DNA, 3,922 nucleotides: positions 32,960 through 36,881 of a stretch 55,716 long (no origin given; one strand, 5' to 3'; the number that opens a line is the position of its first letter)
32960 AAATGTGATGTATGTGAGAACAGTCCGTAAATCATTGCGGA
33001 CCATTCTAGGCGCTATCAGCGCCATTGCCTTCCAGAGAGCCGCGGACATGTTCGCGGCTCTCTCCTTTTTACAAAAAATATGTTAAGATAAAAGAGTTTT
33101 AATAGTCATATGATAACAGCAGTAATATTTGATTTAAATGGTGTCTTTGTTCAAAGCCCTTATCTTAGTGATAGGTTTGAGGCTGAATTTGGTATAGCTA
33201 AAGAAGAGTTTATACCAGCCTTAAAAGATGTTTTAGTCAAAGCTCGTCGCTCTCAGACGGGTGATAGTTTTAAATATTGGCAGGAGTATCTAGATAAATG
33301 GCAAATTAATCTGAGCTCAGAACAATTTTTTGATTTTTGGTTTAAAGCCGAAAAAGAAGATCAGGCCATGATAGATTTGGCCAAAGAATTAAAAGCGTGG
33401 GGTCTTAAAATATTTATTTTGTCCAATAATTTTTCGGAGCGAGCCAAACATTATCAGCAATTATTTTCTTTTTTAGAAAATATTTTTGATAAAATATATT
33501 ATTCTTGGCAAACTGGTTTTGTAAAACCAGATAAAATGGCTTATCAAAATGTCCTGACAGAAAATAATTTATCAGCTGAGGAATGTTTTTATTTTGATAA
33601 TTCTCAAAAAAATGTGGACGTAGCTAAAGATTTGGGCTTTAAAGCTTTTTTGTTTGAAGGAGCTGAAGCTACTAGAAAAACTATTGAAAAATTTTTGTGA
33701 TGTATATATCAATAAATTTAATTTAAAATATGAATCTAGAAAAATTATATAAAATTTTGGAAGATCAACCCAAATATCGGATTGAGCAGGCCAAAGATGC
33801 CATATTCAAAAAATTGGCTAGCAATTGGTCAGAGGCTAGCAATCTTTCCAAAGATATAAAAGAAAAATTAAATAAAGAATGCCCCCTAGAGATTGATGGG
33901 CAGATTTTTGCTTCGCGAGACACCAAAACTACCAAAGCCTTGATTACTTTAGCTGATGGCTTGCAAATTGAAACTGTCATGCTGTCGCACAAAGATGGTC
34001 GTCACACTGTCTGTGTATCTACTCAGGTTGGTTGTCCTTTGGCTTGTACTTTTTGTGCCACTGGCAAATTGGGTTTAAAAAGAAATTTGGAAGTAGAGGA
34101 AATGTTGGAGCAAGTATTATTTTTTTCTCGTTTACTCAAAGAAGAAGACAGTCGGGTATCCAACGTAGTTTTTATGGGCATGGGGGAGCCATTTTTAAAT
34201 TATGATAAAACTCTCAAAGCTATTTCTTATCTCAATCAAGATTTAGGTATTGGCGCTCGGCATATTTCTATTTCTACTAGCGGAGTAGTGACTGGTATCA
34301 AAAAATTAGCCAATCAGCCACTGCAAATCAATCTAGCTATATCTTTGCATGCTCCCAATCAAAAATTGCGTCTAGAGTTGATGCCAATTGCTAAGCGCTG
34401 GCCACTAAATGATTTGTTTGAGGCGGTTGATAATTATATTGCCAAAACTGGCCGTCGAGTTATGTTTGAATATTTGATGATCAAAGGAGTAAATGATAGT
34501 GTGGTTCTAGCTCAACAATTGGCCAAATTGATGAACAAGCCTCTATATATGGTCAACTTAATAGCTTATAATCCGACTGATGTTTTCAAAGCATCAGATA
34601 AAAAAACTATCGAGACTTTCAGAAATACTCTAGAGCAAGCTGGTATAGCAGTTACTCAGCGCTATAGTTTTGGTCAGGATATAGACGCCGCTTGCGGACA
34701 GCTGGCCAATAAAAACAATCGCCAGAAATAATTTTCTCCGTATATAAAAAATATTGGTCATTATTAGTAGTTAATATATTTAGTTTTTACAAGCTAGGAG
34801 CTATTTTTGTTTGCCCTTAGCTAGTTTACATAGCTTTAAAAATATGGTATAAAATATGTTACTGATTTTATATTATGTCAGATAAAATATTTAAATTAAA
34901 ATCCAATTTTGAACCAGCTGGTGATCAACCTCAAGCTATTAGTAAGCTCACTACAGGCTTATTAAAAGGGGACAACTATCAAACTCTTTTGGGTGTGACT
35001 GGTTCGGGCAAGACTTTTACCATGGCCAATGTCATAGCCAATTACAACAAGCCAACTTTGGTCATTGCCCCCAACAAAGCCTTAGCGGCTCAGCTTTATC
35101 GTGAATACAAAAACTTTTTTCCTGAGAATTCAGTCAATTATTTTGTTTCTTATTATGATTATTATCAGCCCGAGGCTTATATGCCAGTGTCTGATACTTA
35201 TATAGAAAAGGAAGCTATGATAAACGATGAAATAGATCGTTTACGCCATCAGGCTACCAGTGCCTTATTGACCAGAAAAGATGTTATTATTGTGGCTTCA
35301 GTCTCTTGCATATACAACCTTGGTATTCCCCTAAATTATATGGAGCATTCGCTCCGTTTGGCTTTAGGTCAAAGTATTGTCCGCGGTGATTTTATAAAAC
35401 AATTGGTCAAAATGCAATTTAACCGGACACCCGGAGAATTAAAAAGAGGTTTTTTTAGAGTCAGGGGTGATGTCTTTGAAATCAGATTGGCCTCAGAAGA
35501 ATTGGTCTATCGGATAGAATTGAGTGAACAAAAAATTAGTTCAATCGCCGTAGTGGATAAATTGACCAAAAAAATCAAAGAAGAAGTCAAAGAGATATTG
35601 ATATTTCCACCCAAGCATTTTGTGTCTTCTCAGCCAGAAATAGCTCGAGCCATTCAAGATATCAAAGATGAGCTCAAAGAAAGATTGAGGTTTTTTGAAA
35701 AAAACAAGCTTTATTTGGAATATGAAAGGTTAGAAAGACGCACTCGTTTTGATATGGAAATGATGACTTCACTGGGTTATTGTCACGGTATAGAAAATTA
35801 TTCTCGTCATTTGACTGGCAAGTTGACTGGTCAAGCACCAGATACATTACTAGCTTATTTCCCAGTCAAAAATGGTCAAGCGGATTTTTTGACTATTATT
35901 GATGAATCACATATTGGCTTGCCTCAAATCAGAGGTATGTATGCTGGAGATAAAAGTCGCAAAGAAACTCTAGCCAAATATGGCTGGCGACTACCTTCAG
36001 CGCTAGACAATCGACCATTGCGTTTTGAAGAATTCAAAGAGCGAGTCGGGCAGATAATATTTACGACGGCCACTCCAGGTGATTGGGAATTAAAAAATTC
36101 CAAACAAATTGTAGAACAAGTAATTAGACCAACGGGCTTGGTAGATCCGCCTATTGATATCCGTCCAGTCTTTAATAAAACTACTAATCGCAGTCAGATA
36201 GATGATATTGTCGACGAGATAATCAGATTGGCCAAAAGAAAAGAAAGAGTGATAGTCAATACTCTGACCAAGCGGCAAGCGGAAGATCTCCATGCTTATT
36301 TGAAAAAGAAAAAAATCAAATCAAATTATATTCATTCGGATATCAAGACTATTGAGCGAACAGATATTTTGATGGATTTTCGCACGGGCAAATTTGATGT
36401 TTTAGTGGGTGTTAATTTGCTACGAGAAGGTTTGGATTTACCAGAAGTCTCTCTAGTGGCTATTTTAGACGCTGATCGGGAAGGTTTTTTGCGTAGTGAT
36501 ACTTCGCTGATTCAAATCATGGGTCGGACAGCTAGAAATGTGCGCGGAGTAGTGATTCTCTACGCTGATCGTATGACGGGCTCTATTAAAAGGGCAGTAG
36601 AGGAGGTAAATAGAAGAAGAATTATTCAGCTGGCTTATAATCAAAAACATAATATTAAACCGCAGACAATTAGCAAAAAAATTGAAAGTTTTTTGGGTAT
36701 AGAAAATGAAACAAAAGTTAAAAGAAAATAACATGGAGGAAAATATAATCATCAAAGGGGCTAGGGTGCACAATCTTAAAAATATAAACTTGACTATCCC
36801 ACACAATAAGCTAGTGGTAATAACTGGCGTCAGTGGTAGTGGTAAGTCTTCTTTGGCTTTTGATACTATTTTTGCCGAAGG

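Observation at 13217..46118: Five GC-rich islands of self-contained expression cassettes scattered between core genes of an AT-rich genome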

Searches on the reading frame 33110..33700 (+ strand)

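Call 61: search_protein_families(library=pfam, max_evalue=0.001, proteins=[window:33110-33700:+])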
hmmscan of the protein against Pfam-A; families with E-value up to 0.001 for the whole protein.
window:33110-33700:+ (196 aa): 2 families
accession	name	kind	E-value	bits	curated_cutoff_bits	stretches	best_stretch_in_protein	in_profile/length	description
PF13419.12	HAD_2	-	5.8e-12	46.5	23.8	1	53-180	48-176/178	Haloacid dehalogenase-like hydrolase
PF00702.32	Hydrolase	-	5.8e-10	40.3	26.4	1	3-176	2-191/191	haloacid dehalogenase-like hydrolase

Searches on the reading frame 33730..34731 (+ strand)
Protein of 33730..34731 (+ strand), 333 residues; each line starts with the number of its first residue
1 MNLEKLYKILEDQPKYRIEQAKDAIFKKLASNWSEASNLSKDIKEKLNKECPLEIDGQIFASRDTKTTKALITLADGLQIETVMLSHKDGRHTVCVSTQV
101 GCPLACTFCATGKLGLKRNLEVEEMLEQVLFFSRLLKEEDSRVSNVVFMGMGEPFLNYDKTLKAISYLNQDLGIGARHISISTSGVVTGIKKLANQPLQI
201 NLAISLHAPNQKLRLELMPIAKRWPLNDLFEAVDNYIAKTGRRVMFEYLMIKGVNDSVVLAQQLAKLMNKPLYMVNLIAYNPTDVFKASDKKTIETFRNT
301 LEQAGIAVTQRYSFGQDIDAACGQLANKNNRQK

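Call 112: search_protein_families(library=pfam, max_evalue=0.0001, proteins=[window:33730-34731:+])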
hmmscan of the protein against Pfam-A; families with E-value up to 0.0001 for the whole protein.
window:33730-34731:+ (333 aa): 1 family
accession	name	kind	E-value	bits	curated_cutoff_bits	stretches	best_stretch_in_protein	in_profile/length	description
PF04055.27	Radical_SAM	-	6.5e-18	65.9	29.5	1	97-257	2-157/166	Radical SAM superfamily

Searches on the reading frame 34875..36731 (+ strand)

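Call 112: search_protein_families(library=pfam, max_evalue=0.0001, proteins=[window:34875-36731:+])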
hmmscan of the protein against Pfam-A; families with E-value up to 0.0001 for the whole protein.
window:34875-36731:+ (618 aa): 5 families
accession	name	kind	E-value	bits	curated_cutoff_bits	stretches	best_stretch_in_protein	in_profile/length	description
PF00271.37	Helicase_C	-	5.8e-23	81.7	23.5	1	445-555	5-109/110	Helicase conserved C-terminal domain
PF17757.6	UvrB_inter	-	2.3e-21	76.1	22.9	1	160-249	1-91/91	UvrB interaction domain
PF12344.14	UvrB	-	2.4e-20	72.6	27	1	562-603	1-42/43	Ultra-violet resistance protein B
PF04851.21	ResIII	-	2.2e-11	44.4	22.5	1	13-88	3-83/164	Type III restriction enzyme, res subunit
PF00270.35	DEAD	-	2.2e-07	31.2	26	1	20-85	6-72/167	DEAD/DEAH box helicase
